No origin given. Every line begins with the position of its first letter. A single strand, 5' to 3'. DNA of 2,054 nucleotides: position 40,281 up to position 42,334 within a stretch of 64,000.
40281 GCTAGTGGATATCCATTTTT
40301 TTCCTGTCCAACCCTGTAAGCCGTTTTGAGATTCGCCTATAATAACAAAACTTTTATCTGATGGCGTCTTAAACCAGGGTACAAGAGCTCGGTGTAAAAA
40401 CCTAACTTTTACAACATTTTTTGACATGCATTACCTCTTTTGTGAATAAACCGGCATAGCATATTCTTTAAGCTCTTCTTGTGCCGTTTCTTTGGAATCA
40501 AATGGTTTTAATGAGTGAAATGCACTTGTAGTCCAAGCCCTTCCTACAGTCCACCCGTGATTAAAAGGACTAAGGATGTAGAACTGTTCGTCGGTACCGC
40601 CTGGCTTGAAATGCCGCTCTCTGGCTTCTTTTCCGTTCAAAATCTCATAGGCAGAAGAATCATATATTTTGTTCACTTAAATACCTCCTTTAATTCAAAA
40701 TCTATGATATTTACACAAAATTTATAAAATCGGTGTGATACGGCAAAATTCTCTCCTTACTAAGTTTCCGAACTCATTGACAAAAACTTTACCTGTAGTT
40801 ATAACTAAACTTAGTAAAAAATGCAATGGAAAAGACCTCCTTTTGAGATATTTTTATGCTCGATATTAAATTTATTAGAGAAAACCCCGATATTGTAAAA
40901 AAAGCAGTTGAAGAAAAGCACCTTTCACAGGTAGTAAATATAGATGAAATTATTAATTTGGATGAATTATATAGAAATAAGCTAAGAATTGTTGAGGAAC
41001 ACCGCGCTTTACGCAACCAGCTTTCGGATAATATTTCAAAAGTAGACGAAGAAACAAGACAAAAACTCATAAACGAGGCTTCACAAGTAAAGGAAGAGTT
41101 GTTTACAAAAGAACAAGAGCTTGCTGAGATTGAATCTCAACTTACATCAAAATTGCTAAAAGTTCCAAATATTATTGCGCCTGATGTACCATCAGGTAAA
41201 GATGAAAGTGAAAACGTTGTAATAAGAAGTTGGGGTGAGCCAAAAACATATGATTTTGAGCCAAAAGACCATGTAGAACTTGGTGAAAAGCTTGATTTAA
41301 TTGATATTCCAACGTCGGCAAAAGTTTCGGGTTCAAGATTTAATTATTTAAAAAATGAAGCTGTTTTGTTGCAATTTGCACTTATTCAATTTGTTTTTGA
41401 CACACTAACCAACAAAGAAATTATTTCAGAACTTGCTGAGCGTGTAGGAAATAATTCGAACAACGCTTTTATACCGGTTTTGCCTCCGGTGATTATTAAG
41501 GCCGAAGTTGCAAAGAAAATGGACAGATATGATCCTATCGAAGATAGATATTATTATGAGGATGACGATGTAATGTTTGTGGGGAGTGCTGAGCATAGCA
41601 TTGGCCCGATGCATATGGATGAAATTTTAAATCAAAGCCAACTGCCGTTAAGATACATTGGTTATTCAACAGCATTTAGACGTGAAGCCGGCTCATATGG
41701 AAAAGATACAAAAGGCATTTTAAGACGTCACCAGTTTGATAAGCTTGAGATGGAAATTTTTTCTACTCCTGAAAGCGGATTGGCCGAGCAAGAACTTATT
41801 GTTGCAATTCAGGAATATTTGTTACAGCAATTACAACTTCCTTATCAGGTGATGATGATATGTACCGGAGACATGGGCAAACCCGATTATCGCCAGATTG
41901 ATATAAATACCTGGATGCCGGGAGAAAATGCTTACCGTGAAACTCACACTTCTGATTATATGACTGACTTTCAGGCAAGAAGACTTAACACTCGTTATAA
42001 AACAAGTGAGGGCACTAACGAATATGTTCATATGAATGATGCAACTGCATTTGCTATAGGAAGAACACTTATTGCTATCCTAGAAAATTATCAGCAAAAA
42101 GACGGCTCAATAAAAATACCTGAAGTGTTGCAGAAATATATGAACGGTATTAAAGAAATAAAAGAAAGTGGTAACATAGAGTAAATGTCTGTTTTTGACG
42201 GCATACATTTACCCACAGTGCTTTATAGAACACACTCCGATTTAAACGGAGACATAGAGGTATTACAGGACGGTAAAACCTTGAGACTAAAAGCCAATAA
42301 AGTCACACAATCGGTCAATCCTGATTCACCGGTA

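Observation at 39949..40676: Tandem triplet of ~80-aa paralogues sharing a (H/Q)GW-x3-(K/R)W motif next to lysS and serS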

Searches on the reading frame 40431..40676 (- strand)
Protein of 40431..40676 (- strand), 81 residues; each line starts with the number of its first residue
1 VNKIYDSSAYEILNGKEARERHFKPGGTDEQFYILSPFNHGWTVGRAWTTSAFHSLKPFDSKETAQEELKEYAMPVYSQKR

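Call 3: search_protein_families(library=pfam, proteins=[window:40431-40676:-], max_evalue=10)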
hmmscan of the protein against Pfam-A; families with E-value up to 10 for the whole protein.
window:40431-40676:- (81 aa): 0 families

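Call 4: search_protein_families(library=phrogs, proteins=[window:40431-40676:-], max_evalue=10)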
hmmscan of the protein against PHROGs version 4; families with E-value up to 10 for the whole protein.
window:40431-40676:- (81 aa): 0 families

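Call 8: find_homologous_proteins(query=window:40434-40676:-, max_evalue=0.01)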
Query seq(81 aa) (81 aa): 1 proteins with E <= 0.01 among 1 candidates.
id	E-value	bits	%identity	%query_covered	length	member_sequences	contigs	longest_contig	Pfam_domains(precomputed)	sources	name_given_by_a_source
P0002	2.2e-49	182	100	100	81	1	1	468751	-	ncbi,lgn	-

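Call 17: predict_structure(alignment_id=A1)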
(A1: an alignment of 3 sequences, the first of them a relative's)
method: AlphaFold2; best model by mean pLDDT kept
length: 81 residues; sequences in the alignment: 3
mean_pLDDT: 71.6   pTM: 0.60
mean pLDDT of the five models: 71.6, 63.0, 61.4, 49.0, 39.8
residues with pLDDT >= 90: 0; 70-90: 55; 50-70: 14; < 50: 12
segments of 3 or more residues with pLDDT < 50: 1-7, 77-81
pLDDT, mean of each block of 10 residues (from residue 1): 50 84 79 81 73 73 84 53 33
secondary structure, 60 per line:
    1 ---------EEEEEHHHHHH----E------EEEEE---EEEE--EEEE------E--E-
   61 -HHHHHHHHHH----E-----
elements in order: E10-14 H15-20 E32-36 E40-43 E46-49 H62-71
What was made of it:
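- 40431..40676 (-): ORF A, 81 aa, GTG start; pI 6.8; motif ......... at residues 40-48. AF2 pLDDT 71.6, topology beta-alpha-beta-beta-beta-alpha (call 17).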

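Call 19: search_protein_representatives(alignment_id=A1)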
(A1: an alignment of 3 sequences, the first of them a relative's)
Query: 3 sequences, 79 profile positions. Proteins with E-value up to 0.001 (for the whole library): 4; up to 1e-10: 3; up to 1e-30: 1. The best 4 are listed.
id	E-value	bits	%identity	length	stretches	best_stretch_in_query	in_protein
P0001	3.8e-35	135.8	-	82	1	1-79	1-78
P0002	2.8e-30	120.2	-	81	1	1-79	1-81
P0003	3.1e-28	113.6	-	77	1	1-79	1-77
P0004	7.7e-05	38.7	-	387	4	9-52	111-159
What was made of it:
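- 40431..40676 (-): Only a self hit in the databases (calls 8, 19).
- There is no homologue anywhere (call 19).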

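Call 43: search_solved_structures(query=A1, max_evalue=10, show_alignments=2)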
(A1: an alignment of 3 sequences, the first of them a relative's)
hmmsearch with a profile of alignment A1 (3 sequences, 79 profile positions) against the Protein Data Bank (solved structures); distinct sequences matched with E-value up to 10: 2.
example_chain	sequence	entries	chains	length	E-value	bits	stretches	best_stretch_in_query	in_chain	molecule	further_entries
6sga_FO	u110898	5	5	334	0.85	12.9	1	8-42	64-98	mt-SAF22 (KRIPP17) | mt-SAF22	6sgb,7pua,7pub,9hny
4epc_A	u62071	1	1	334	2.5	11.4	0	20-42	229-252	N-acetylmuramoyl-L-alanine amidase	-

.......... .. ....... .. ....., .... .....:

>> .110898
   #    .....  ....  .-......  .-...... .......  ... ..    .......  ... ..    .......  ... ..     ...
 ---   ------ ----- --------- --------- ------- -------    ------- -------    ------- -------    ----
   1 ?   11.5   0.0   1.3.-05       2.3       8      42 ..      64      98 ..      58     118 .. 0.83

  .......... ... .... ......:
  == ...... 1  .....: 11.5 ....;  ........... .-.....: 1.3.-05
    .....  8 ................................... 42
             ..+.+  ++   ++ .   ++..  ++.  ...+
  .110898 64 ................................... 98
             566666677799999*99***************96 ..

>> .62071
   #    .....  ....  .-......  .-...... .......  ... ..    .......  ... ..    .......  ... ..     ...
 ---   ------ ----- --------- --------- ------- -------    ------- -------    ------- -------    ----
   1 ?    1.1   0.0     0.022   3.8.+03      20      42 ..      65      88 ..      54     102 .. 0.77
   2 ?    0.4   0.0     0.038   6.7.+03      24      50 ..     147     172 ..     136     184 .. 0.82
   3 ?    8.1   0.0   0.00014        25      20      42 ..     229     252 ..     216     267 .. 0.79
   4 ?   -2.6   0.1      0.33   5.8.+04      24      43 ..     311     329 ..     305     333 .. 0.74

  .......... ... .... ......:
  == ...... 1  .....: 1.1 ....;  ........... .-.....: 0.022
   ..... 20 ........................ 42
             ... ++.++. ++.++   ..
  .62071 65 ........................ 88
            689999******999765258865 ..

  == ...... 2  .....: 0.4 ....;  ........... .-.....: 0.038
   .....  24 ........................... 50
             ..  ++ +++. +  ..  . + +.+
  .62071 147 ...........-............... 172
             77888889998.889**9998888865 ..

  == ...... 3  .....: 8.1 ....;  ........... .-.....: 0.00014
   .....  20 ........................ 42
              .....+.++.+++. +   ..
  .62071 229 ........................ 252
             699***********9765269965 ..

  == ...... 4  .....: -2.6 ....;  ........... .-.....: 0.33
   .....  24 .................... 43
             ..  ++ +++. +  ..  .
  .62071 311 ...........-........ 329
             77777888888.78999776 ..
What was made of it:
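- On GW module / SH3b: The PDB profile echo is at E=2.5 only (call 43).
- Closest known: GW modules / SH3b repeats of Gram-positive surface proteins. Same: The profile echo is at E=2.5 (call 43).
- The profile gives a weak echo of the strand-turn-GW piece of staphylococcal amidase repeat domains (4epc_A, four stretches, E=2.5; call 43).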

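Call 49: search_protein_families(library=ncbifam, proteins=[P0002], max_evalue=10)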
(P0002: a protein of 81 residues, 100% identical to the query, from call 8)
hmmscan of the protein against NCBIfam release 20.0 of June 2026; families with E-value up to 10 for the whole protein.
P0002 (81 aa): 0 families

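Call 50: search_protein_families(library=padloc, proteins=[P0002], max_evalue=10)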
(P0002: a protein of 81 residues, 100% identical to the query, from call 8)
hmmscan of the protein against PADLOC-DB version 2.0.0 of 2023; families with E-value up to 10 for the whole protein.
P0002 (81 aa): 0 families

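Call 55: fold_search(model_id=the predicted structure, library=pdb)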
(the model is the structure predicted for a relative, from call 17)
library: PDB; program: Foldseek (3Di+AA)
matches with E <= 10: 137; with E <= 0.001: 0
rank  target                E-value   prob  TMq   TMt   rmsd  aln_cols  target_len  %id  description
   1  9ihp_Q                6.0e-02  0.63  0.45  0.34   9.4        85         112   19  Open state without NUQM and with flavoprotein (classification state 3) of Pichia pastoris mitochondrial complex I in c (released 2025-10-15)
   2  9iho_Q                1.5e-01  0.41  0.41  0.38  10.5        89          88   17  Open state without NUQM and without flavoprotein (classification state 4) of Pichia pastoris mitochondrial complex I i (released 2025-10-15)
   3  7zm7_Y                1.6e-01  0.41  0.41  0.23   9.5        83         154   12  CryoEM structure of mitochondrial complex I from Chaetomium thermophilum (inhibited by DDM) (released 2022-11-30)
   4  6rfq_Y                1.8e-01  0.38  0.44  0.30   9.5        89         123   15  Cryo-EM structure of a respiratory complex I assembly intermediate with NDUFAF2 (released 2018-10-10)
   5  7a23_O                1.9e-01  0.54  0.51  0.39  10.4        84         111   18  Plant mitochondrial respiratory complex I (released 2020-10-28)
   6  6x89_S4               3.1e-01  0.47  0.51  0.42   9.2        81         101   20  Vigna radiata mitochondrial complex I* (released 2020-09-02)
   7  9ihq_Q                3.3e-01  0.30  0.40  0.38   9.2        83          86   19  Closed state with NUQM and without flavoprotein (classification state 2) of Pichia pastoris mitochondrial complex I in (released 2025-10-15)
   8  7aqr_Q                3.8e-01  0.35  0.50  0.36  10.8        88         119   16  Cryo-EM structure of Arabidopsis thaliana Complex-I (peripheral arm) (released 2021-12-08)
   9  9buh_J                4.1e-01  0.28  0.44  0.32   9.5        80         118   16  Cryo-EM structure of respiratory supercomplex I III IV (released 2025-05-21)
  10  8ibd_Q                4.4e-01  0.28  0.46  0.34   9.5        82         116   16  Respiratory complex CI:CIII2, type II, Wild type mouse under cold temperature (released 2024-09-18)
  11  9cdn_J                5.0e-01  0.25  0.44  0.32   9.5        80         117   16  Respiratory supercomplex I+III2 open state (released 2025-08-06)
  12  6yj4_Q                5.0e-01  0.21  0.42  0.29   7.8        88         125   15  Structure of Yarrowia lipolytica complex I at 2.7 A (released 2020-08-12)
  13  8bed_Q                5.7e-01  0.33  0.50  0.40   9.1        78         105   19  Cryo-EM structure of the Arabidopsis thaliana I+III2 supercomplex (CI peripheral tip) (released 2023-01-11)
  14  6gcs_Y                6.1e-01  0.18  0.42  0.31  10.2        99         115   14  Cryo-EM structure of respiratory complex I from Yarrowia lipolytica (released 2018-10-10)
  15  7qsd_Q                6.6e-01  0.25  0.48  0.33  10.6        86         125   15  Bovine complex I in the active state at 3.1 A (released 2022-03-02)
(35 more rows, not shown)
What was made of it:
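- On NDUFS4 / NDUS4 (PF04800): A model: top 27 Foldseek PDB hits are NDUFS4-family, best E=0.06, query-normalised TM 0.34-0.51 among those hits, RMSD 9-10 A (call 55).
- With the A model, Foldseek's first 27 PDB hits are all NDUFS4-family chains; the best has E=0.06, and TM scores normalised to the query are up to 0.51 (call 55). Foldseek places the A model on NDUFS4 chains at E=0.06 (call 55).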

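Call 99: find_related_loci(query=P0002, collection=viral_contigs, flank=3000)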
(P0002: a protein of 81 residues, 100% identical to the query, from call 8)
Query P0002 (81 aa) in viral_contigs; peptide patterns used: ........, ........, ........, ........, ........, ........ (x = any residue, [..] = any of these).
4 stretches matched a pattern, but none encodes a relative of the query by tblastn (E <= 1e-3).

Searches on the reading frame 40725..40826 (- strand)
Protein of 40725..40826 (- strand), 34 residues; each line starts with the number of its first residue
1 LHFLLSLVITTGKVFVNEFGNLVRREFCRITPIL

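Call 49: search_protein_families(library=ncbifam, proteins=[window:40725-40826:-], max_evalue=10)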
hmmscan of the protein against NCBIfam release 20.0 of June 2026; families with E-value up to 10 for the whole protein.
seq(34 aa): 0 families
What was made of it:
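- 40722..40826 (-): Candidate fourth mini-ORF (34 aa, TTG start) preceded by a second copy of the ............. site at 40831-40843; unverified. No family hit (call 49).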

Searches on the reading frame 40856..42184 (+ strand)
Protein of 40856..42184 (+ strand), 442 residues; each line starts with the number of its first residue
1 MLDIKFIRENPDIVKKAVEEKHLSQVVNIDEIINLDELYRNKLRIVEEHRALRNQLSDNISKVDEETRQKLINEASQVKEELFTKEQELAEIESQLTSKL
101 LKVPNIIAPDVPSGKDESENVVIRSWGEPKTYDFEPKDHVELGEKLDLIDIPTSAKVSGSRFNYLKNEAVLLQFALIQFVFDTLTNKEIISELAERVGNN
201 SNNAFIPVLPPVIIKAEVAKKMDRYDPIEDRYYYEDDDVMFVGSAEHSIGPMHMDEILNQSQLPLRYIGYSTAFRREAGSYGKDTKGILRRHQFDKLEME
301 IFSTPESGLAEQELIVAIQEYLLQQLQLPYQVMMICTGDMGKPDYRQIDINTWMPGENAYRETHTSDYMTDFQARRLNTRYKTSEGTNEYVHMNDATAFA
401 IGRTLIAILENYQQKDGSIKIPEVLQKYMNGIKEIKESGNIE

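Call 14: find_related_loci(query=window:40856-42184:+, collection=genome_contigs, flank=6000)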
Query window:40856-42184:+ (442 aa) in genome_contigs; peptide patterns used: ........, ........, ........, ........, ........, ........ (x = any residue, [..] = any of these).
104 stretches matched a pattern; 46 encode a relative of the query (tblastn E <= 1e-3); 46 distinct loci.
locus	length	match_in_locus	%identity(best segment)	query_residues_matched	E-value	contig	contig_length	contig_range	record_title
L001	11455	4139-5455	64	1-438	0e+0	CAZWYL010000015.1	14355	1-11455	MAG TPA_asm: uncultured Candidatus Saccharibacteria bacterium isolate SRP319275_co2_268 genome assembly, contig: NODE_37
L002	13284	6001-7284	61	1-430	0e+0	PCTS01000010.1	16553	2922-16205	MAG: Candidatus Campbellbacteria bacterium CG22_combo_CG10-13_8_21_14_all_43_18 CG22_scaffold_4667_c, whole genome shotg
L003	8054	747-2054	67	1-436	0e+0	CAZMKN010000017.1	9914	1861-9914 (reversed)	MAG TPA_asm: uncultured Candidatus Saccharibacteria bacterium isolate SRP191223_co1_110 genome assembly, contig: NODE_81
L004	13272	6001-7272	55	1-433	3e-162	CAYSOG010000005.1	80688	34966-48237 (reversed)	MAG TPA_asm: uncultured Gammaproteobacteria bacterium isolate SRP200132_co1_489 genome assembly, contig: NODE_378_length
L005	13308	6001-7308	56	1-436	2e-159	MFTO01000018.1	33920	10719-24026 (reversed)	MAG: Candidatus Nomurabacteria bacterium RIFCSPHIGHO2_01_FULL_40_20 rifcsphigho2_01_scaffold_5144, whole genome shotgun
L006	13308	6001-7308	54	1-435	2e-158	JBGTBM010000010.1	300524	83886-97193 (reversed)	MAG: Patescibacteria group bacterium isolate JTS-AC97 k141_3103218, whole genome shotgun sequence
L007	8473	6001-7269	55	1-429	2e-156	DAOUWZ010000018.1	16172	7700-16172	MAG TPA_asm: bacterium isolate CSMAG_888 CSMAG_888_k141_46213_length_16172_cov_28.1669, whole genome shotgun sequence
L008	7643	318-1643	55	1-442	9e-151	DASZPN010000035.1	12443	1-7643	MAG TPA_asm: Candidatus Paceibacterota bacterium isolate SMAG_U5972 k141_243029, whole genome shotgun sequence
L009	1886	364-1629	49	1-433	1e-142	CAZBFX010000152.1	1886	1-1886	MAG TPA_asm: uncultured Candidatus Peribacteria bacterium isolate SRP219642_co6_45 genome assembly, contig: NODE_65514_l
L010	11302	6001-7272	50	1-435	9e-128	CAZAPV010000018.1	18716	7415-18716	MAG TPA_asm: uncultured Gammaproteobacteria bacterium isolate SRP193066_co2_451 genome assembly, contig: NODE_1578_lengt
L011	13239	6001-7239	46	1-430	4e-115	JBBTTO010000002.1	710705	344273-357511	MAG: Patescibacteria group bacterium isolate H52-bin062_1 H52_bin062_1_000000000002, whole genome shotgun sequence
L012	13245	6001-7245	40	1-428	8e-101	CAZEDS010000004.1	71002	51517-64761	MAG TPA_asm: uncultured Candidatus Saccharibacteria bacterium isolate SRP192515_co2_20 genome assembly, contig: NODE_215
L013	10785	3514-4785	37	1-436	1e-95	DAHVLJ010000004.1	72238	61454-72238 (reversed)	MAG TPA_asm: Thaumarchaeota archaeon isolate clean525 k141_177791, whole genome shotgun sequence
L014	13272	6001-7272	37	1-436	1e-95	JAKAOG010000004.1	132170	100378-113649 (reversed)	MAG: archaeon isolate YF1.bin121 NODE_94_length_132170_cov_4.696432, whole genome shotgun sequence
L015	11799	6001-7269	37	1-438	1e-95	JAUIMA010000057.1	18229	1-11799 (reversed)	MAG: Candidatus Hydrogenedentota bacterium isolate Co_bin.7 NODE_17148_length_18229_cov_0.905922, whole genome shotgun s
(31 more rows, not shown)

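Call 41: find_related_loci(query=window:40856-42184:+, collection=metagenome_contigs, flank=5000)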
Query window:40856-42184:+ (442 aa) in metagenome_contigs; peptide patterns used: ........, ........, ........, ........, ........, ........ (x = any residue, [..] = any of these).
220 stretches matched a pattern; 54 encode a relative of the query (tblastn E <= 1e-3); 54 distinct loci.
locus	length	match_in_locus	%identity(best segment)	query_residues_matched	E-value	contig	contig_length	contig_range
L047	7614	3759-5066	67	1-436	0e+0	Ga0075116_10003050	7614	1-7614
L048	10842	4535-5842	67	1-436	0e+0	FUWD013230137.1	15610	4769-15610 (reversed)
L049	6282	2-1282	67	10-436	0e+0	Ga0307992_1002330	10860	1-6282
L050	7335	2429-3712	62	1-430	0e+0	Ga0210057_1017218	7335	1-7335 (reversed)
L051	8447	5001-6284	61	1-430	0e+0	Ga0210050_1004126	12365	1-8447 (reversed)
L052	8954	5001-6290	58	1-436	2e-165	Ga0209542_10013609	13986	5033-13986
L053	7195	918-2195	57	1-428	2e-163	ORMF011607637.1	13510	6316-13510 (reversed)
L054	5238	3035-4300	56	1-430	5e-165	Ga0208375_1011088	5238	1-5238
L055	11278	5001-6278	55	1-428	2e-160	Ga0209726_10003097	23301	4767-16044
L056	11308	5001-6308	56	1-436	2e-159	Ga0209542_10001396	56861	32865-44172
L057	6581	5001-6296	53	1-435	4e-151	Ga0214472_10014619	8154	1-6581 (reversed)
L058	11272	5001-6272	54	1-430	2e-151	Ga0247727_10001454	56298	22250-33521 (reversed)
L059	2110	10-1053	60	86-430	7e-155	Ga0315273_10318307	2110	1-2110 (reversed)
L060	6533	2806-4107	51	1-435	9e-141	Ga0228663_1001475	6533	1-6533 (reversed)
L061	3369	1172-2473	50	1-435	2e-145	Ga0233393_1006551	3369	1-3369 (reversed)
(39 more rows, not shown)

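Call 71: search_protein_families(library=pfam, proteins=[window:40856-42184:+], max_evalue=0.00001)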
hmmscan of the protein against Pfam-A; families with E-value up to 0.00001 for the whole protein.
window:40856-42184:+ (442 aa): 2 families
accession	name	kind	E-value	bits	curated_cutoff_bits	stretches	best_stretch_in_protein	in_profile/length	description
PF00587.30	tRNA-synt_2b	-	3.8e-30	105.7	29.3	1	240-412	12-179/179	tRNA synthetase class II core domain (G, H, P, S and T)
PF02403.27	Seryl_tRNA_N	-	4.5e-22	78.8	28.2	1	1-106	1-107/108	Seryl-tRNA synthetase N-terminal domain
